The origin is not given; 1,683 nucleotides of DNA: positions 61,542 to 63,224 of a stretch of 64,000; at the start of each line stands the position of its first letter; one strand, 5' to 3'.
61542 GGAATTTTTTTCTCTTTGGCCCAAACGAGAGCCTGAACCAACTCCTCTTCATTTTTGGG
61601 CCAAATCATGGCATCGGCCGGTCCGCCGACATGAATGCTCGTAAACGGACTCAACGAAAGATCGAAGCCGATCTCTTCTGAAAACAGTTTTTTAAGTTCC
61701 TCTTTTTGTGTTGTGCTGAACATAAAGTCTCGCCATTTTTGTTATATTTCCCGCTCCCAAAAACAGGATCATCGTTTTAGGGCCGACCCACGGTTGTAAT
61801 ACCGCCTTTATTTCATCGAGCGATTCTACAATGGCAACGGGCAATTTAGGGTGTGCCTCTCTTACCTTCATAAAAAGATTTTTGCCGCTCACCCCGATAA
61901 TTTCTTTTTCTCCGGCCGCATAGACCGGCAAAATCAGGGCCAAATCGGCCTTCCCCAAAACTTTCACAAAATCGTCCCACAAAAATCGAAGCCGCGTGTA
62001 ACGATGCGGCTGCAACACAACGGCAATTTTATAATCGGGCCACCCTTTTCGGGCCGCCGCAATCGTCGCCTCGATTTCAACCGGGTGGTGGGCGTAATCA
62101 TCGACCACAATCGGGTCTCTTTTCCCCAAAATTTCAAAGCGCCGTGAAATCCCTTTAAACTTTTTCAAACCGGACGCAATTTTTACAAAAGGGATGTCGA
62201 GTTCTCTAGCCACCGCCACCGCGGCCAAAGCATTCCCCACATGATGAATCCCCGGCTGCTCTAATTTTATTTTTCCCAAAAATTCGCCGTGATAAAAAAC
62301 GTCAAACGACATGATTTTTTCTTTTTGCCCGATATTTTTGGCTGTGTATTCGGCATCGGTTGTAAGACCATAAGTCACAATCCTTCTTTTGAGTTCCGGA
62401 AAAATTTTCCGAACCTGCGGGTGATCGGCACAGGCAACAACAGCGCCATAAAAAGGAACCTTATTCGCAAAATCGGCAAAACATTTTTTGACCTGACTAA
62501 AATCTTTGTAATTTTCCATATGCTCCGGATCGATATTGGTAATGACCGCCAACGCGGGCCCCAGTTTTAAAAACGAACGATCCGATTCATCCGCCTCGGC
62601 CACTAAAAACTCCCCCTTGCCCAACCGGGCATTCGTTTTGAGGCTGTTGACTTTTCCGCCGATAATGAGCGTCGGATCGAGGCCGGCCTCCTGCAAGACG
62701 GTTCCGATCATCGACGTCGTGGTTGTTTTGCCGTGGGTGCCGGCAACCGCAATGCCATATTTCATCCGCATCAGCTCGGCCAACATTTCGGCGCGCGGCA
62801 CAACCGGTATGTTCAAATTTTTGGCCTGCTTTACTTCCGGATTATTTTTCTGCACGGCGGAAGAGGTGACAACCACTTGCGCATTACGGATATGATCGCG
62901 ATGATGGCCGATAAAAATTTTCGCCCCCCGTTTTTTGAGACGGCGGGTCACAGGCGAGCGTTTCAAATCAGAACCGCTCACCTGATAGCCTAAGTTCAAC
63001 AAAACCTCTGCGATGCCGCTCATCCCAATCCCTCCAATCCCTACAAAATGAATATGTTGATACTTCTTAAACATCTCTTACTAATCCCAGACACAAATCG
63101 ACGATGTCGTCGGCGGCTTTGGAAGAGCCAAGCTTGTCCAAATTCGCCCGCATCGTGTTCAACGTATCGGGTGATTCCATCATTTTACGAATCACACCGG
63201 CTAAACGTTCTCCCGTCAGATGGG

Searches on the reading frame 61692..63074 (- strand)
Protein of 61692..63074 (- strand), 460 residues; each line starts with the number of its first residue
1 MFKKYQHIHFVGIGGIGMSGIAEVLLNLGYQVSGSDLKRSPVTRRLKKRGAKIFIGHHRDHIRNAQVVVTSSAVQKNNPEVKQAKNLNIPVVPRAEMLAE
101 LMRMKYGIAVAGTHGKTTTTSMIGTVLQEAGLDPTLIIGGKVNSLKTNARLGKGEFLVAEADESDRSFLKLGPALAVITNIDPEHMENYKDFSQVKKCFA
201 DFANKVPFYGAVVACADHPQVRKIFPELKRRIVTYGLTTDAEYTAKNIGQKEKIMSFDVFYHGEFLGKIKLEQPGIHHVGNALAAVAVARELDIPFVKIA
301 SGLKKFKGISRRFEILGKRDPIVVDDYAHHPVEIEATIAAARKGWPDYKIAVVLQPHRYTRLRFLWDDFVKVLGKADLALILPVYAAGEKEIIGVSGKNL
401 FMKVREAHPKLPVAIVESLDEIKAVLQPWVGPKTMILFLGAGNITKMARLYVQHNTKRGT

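Call 61: search_protein_families(library=ncbifam, proteins=[window:61692-63074:-], max_evalue=1e-10)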
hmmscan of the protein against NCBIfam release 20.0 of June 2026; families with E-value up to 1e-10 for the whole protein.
window:61692-63074:- (460 aa): 16 families
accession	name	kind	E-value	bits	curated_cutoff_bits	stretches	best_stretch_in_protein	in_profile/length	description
TIGR01082.1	murC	equivalog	5.2e-164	546.6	335.1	1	7-449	1-446/449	UDP-N-acetylmuramate--L-alanine ligase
NF011171.0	PRK14573.1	equivalog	1.5e-93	314.1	1015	1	3-449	2-442/809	bifunctional UDP-N-acetylmuramate--L-alanine ligase/D-alanine--D-alanine ligase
TIGR01081.1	mpl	equivalog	2.8e-60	204.6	388.7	1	7-381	1-384/448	UDP-N-acetylmuramate:L-alanyl-gamma-D-glutamyl-meso-diaminopimelate ligase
NF053645.1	pMurC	equivalog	7.4e-40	137.1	560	2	10-243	3-251/492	pseudomurein biosynthesis peptide ligase pMurC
TIGR01087.1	murD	equivalog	1.4e-29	103.4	211.95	1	8-322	2-317/441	UDP-N-acetylmuramoyl-L-alanine--D-glutamate ligase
NF001126.0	PRK00139.1-4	equivalog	5.9e-26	91.1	373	1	175-345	196-366/486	UDP-N-acetylmuramoyl-L-alanyl-D-glutamate--2,6-diaminopimelate ligase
NF053648.1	pMurE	equivalog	6.4e-25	87.8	600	1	172-353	189-359/464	pseudomurein biosynthesis peptide ligase pMurE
TIGR01143.1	murF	subfamily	1.3e-23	83.6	288.6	1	88-338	58-315/418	UDP-N-acetylmuramoyl-tripeptide--D-alanyl-D-alanine ligase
NF001124.0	PRK00139.1-2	equivalog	8.1e-21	74.3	476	1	175-354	201-383/500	UDP-N-acetylmuramoyl-L-alanyl-D-glutamate--2,6-diaminopimelate ligase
TIGR01085.1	murE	subfamily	9.6e-20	70.9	257.3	1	174-353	179-363/472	UDP-N-acetylmuramyl-tripeptide synthetase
NF008896.0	PRK11929.1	equivalog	8.2e-18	63.6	1023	1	173-340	680-854/965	bifunctional UDP-N-acetylmuramoyl-L-alanyl-D-glutamate--2,6-diaminopimelate ligase MurE/UDP-N-acetylmuramoyl-tripeptide--D-alanyl-D-alanine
NF053646.1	pMurD1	equivalog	1.4e-16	60.2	610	0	175-340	187-347/465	pseudomurein biosynthesis peptide ligase pMurD1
TIGR02068.2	cya_phycin_syn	equivalog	2.8e-14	52.1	850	0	175-354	567-764/862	cyanophycin synthetase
NF010623.0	PRK14016.1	subfamily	7.6e-14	50.8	877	0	175-353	568-765/871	cyanophycin synthetase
NF053647.1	pMurD2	equivalog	1.2e-13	50.8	550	0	11-140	6-132/405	pseudomurein biosynthesis peptide ligase pMurD2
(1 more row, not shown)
